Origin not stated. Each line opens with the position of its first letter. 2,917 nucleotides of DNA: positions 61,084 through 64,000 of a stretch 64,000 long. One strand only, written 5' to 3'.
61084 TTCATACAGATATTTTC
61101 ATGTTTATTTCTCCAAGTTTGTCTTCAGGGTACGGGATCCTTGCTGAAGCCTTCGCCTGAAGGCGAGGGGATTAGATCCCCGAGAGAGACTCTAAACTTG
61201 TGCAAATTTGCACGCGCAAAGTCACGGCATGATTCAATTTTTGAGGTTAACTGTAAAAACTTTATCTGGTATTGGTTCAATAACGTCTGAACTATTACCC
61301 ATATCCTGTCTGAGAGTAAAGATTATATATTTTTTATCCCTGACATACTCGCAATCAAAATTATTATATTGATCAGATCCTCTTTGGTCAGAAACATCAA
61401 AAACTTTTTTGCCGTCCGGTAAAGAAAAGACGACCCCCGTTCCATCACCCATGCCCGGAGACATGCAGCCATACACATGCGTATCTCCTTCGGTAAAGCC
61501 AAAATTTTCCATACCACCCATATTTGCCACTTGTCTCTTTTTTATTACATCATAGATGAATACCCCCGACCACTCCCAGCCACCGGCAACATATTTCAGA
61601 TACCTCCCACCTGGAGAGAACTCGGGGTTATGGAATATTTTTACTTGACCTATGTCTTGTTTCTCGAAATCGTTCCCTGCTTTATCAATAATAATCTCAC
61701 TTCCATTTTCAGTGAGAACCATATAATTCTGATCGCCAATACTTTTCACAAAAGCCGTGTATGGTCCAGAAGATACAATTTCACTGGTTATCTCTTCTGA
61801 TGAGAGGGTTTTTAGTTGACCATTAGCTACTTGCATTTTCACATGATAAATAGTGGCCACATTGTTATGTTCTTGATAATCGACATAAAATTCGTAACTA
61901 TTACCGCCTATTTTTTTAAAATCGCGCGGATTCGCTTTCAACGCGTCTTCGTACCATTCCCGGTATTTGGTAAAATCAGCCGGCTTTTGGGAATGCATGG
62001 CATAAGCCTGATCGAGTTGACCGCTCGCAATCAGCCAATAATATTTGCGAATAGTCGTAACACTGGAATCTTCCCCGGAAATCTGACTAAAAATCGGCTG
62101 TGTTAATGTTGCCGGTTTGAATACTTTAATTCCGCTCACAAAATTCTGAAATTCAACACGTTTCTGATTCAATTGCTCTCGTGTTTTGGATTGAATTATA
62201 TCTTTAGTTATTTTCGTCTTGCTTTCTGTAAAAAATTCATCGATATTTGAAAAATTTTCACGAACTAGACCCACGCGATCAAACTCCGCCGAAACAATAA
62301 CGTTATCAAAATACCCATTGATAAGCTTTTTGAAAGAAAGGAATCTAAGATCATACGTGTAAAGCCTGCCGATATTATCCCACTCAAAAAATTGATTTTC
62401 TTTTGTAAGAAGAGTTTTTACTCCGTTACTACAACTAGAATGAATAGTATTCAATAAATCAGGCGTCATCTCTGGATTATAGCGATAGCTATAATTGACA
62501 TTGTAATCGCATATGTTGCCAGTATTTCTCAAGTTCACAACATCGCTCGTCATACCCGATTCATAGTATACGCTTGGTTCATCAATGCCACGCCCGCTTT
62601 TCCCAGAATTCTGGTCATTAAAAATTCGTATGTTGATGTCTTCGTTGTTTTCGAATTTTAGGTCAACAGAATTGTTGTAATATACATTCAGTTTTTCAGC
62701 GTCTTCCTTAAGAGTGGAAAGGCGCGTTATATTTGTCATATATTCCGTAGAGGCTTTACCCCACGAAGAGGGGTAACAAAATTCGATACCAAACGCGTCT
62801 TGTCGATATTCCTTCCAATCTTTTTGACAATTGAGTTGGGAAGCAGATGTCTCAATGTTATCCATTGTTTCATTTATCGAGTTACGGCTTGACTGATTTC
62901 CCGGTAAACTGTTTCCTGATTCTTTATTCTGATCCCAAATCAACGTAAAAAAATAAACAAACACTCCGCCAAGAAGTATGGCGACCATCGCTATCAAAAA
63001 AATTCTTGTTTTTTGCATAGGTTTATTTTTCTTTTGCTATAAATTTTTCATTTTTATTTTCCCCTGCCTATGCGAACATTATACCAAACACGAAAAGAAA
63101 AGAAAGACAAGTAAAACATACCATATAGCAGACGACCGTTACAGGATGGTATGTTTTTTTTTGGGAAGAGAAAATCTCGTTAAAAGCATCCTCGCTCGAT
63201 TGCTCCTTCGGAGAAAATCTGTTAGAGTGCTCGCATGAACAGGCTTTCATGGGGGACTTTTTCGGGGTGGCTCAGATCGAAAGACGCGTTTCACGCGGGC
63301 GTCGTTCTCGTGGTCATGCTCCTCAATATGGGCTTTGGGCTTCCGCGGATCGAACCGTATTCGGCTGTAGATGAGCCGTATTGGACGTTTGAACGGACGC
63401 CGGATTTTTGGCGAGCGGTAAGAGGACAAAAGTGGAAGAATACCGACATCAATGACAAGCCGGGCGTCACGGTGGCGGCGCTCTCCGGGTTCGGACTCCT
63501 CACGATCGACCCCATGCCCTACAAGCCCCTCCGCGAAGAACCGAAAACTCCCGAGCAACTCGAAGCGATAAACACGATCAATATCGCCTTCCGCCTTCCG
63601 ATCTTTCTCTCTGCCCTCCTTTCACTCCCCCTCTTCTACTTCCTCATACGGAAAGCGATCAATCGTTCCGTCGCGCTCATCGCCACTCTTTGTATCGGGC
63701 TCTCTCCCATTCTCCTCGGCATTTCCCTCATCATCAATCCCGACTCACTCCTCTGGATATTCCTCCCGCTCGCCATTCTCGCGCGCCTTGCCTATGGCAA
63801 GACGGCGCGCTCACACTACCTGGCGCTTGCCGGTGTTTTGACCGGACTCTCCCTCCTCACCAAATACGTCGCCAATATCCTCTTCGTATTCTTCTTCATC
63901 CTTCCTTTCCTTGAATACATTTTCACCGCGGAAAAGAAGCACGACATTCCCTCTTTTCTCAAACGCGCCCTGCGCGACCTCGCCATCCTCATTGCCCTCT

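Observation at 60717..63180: AT-rich islet encoding a 594-aa membrane-anchored surface protein, bracketed by two copies of a 50-bp hairpin-containing direct repeat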

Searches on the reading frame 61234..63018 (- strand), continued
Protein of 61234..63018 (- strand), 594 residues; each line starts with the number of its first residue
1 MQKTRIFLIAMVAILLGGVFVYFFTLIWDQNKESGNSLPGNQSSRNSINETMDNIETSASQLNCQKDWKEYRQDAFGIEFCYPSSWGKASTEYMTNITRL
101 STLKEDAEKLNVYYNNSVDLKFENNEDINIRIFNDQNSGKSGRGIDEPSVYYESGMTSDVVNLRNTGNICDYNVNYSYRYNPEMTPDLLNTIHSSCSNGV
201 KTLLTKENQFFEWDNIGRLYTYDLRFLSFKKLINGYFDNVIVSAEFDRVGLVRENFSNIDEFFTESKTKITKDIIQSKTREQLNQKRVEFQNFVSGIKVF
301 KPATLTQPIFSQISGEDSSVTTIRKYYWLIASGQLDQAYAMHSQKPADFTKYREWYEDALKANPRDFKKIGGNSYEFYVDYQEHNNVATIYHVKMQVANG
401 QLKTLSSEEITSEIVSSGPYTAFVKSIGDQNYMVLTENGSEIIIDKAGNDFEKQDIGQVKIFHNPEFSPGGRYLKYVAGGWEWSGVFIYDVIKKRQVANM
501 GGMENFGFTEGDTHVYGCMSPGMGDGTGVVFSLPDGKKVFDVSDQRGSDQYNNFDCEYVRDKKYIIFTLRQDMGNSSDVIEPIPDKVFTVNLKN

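Call 59: find_encoding_contigs(protein=P0005, flank=10000, max_places=3)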
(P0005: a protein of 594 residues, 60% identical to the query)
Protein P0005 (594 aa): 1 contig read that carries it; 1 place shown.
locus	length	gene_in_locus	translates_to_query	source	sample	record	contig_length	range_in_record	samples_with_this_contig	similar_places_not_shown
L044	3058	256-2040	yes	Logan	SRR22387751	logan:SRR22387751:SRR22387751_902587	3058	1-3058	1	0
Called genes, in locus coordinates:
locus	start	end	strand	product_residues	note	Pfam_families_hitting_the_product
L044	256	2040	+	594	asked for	-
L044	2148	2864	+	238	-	PF01479:S4, PF00849:PseudoU_synth_2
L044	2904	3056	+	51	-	?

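Call 60: find_encoding_contigs(protein=P0010, flank=10000, max_places=3)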
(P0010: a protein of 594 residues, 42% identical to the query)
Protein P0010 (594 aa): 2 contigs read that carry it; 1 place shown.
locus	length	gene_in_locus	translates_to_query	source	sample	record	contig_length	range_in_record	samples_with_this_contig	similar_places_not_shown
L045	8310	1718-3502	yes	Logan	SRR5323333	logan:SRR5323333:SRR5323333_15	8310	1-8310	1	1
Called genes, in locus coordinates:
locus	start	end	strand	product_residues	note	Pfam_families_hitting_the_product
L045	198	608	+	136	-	PF00903:Glyoxalase, PF18029:Glyoxalase_6 (faint)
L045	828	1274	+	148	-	-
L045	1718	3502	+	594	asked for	-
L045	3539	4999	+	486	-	PF00478:IMPDH, PF03060:NMO (faint), PF00571:CBS (weak), PF01070:FMN_dh (weak)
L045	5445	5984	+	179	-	PF13302:Acetyltransf_3, PF13420:Acetyltransf_4, PF13523:Acetyltransf_8 (faint), PF00583:Acetyltransf_1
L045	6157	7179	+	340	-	PF13616:Rotamase_3, PF00639:Rotamase, PF13145:Rotamase_2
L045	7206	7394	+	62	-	PF12797:Fer4_2 (weak), PF00037:Fer4 (faint), PF13370:Fer4_13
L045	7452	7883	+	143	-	PF00293:NUDIX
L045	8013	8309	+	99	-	?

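Call 61: search_dna_similar(query=window:61234-63018:-, collection=phages, mode=protein, max_evalue=0.001)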
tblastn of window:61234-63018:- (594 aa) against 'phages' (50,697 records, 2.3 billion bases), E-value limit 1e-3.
No match.

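Call 70: fold_search(model_id=the predicted structure, library=viral)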
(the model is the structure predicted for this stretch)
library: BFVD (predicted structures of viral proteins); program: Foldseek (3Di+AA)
matches with E <= 10: 958; with E <= 0.001: 42
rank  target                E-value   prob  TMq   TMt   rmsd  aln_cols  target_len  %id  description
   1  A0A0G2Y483            4.8e-07  1.00  0.22  0.24  21.2       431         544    9  BTB/POZ domain-containing protein [Acanthamoeba polyphaga mimivirus Kroon]
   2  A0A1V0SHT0            3.3e-06  1.00  0.16  0.16  18.6       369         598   12  prolyl oligopeptidase [Klosneuvirus KNV1]
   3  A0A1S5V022            4.9e-06  1.00  0.20  0.25  18.4       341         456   12  (no name in the UniProt tables at hand)
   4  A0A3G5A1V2            8.2e-06  1.00  0.19  0.29  11.0       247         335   12  Uncharacterized protein (Fragment) [Faunusvirus sp.]
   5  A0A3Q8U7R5            1.2e-05  1.00  0.19  0.21  13.7       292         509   11  Putative BTB/POZ domain-containing protein [Megavirus baoshan]
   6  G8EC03                2.1e-05  1.00  0.16  0.21  14.5       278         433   11  (no name in the UniProt tables at hand)
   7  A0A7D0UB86            2.9e-05  1.00  0.18  0.19  16.1       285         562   11  (no name in the UniProt tables at hand)
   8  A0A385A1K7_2          4.6e-05  0.97  0.20  0.14  26.8       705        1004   11  (no name in the UniProt tables at hand)
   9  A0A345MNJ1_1          6.0e-05  1.00  0.19  0.10  21.4       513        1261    8  (no name in the UniProt tables at hand)
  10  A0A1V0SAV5            7.3e-05  1.00  0.18  0.32  11.7       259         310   11  WD repeat protein [Catovirus CTV1]
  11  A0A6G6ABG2            7.7e-05  1.00  0.18  0.30  15.6       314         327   11  WD40 domain-containing protein [Borely moumouvirus]
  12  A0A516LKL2            7.7e-05  0.63  0.13  0.12  26.7       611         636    9  (no name in the UniProt tables at hand)
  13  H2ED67                8.5e-05  1.00  0.17  0.22  22.3       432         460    9  Putative BTB_POZ domain-containing protein [Moumouvirus sp. 'Monve']
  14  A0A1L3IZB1            1.1e-04  1.00  0.21  0.31  13.9       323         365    9  (no name in the UniProt tables at hand)
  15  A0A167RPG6            1.1e-04  1.00  0.18  0.22  18.5       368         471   10  Putative BTB/POZ domain-containing protein [Powai lake megavirus]
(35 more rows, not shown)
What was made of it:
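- On TolB-like / PD40 beta-propeller proteins: BFVD results are similar (call 70).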

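Call 78: search_protein_representatives(alignment_id=A4)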
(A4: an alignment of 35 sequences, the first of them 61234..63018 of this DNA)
Query: 35 sequences, 600 profile positions. Proteins with E-value up to 0.001 (for the whole library): 929; up to 1e-10: 356; up to 1e-30: 188. The best 150 are listed.
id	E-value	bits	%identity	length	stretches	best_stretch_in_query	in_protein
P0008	1.3e-268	908.7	-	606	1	8-599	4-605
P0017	1.3e-251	852.6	-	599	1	1-599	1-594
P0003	8.6e-251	849.9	-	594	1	8-596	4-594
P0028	1.2e-206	704.1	-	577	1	2-589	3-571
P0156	5.1e-199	679.0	-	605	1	2-598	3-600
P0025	6.1e-198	675.4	-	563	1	55-594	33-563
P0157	1.6e-192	657.5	-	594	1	9-599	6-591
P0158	3.1e-184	630.1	-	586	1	7-599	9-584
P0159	1.8e-178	611.1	-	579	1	1-596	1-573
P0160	7.3e-176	602.5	-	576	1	18-597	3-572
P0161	1.8e-175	601.2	-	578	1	15-599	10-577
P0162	3.2e-175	600.4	-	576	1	1-599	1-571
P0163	1.7e-172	591.3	-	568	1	9-598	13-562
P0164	2.0e-172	591.1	-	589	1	1-586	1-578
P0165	4.0e-172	590.1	-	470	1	130-594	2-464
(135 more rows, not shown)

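Call 86: search_protein_families(library=ncbifam, proteins=[window:61234-63018:-], max_evalue=0.1)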
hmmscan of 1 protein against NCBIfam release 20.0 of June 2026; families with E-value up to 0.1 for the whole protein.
window:61234-63018:- (594 aa): 0 families
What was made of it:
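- On TolB-like / PD40 beta-propeller proteins: No NCBIfam hit (call 86).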

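Call 87: search_protein_families(library=padloc, proteins=[window:61234-63018:-], max_evalue=0.1)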
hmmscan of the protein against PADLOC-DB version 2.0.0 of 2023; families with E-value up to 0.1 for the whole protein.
window:61234-63018:- (594 aa): 0 families

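Call 88: search_protein_families(library=phrogs, proteins=[window:61234-63018:-], max_evalue=0.1)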
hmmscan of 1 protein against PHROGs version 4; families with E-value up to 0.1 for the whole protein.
window:61234-63018:- (594 aa): 1 family
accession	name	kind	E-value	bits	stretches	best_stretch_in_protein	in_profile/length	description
phrog_14532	-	unknown function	0.061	14.5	0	115-152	32-70/102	-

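Call 92: search_dna_similar(query=window:61234-63018:-, collection=plasmids, mode=protein, max_evalue=0.001)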
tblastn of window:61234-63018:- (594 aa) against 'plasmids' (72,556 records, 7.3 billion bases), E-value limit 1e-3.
No match.
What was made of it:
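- No phage or plasmid hits (calls 61, 92).
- Tried and rejected: There were no tblastn hits (calls 61, 92).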

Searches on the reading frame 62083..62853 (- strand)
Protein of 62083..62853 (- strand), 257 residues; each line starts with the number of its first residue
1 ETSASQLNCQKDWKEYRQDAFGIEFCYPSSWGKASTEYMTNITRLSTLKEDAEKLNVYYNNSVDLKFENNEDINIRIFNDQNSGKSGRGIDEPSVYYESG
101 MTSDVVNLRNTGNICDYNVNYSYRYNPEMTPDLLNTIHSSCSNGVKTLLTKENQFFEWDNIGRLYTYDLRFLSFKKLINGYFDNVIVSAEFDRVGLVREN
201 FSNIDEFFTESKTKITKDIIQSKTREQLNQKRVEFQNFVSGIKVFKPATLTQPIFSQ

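Call 82: predict_structure(alignment_id=A7)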
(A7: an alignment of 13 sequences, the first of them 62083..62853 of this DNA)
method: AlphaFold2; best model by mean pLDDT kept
length: 257 residues; sequences in the alignment: 13
mean_pLDDT: 38.0   pTM: 0.25
mean pLDDT of the five models: 38.0, 36.4, 35.8, 35.5, 32.4
residues with pLDDT >= 90: 0; 70-90: 6; 50-70: 28; < 50: 223
segments of 3 or more residues with pLDDT < 50: 1-4, 20-22, 37-224, 234-257
pLDDT, mean of each block of 10 residues (from residue 1): 55 64 58 50 40 38 42 32 37 31 28 36 31 38 40 34 25 26 29 26 33 32 46 47 34 30
secondary structure, 60 per line:
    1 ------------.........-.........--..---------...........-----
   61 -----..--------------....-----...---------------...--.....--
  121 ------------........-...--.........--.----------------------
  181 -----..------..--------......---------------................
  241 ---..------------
elements in order: E13-18 E23-28 H45-55 E82-85 E91-93 E109-111 E114-118 E133-140 E147-155 H204-209 H225-240
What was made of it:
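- Tried and rejected: An AF2 model of the N-terminal ectodomain alone failed (pLDDT 38) and was not used (call 82).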

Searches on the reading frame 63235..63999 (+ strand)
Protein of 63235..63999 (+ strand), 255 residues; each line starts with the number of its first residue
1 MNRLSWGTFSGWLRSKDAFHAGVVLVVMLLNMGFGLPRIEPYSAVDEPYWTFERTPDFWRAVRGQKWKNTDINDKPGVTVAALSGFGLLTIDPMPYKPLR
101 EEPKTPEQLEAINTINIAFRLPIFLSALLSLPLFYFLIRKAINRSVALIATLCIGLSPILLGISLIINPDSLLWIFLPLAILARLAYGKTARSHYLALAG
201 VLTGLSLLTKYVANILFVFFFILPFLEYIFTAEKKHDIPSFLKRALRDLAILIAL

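Call 79: search_protein_families(library=pfam, proteins=[window:63235-63999:+], max_evalue=0.001)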
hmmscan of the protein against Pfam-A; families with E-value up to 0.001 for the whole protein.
window:63235-63999:+ (255 aa): 2 families
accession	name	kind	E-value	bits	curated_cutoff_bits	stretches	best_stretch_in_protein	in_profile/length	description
PF13231.12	PMT_2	-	1.3e-12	48.7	26.1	1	118-222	23-127/160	Dolichyl-phosphate-mannose-protein mannosyltransferase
PF02366.24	PMT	-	1.3e-10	41.7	22.7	1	113-227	79-199/245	Dolichyl-phosphate-mannose-protein mannosyltransferase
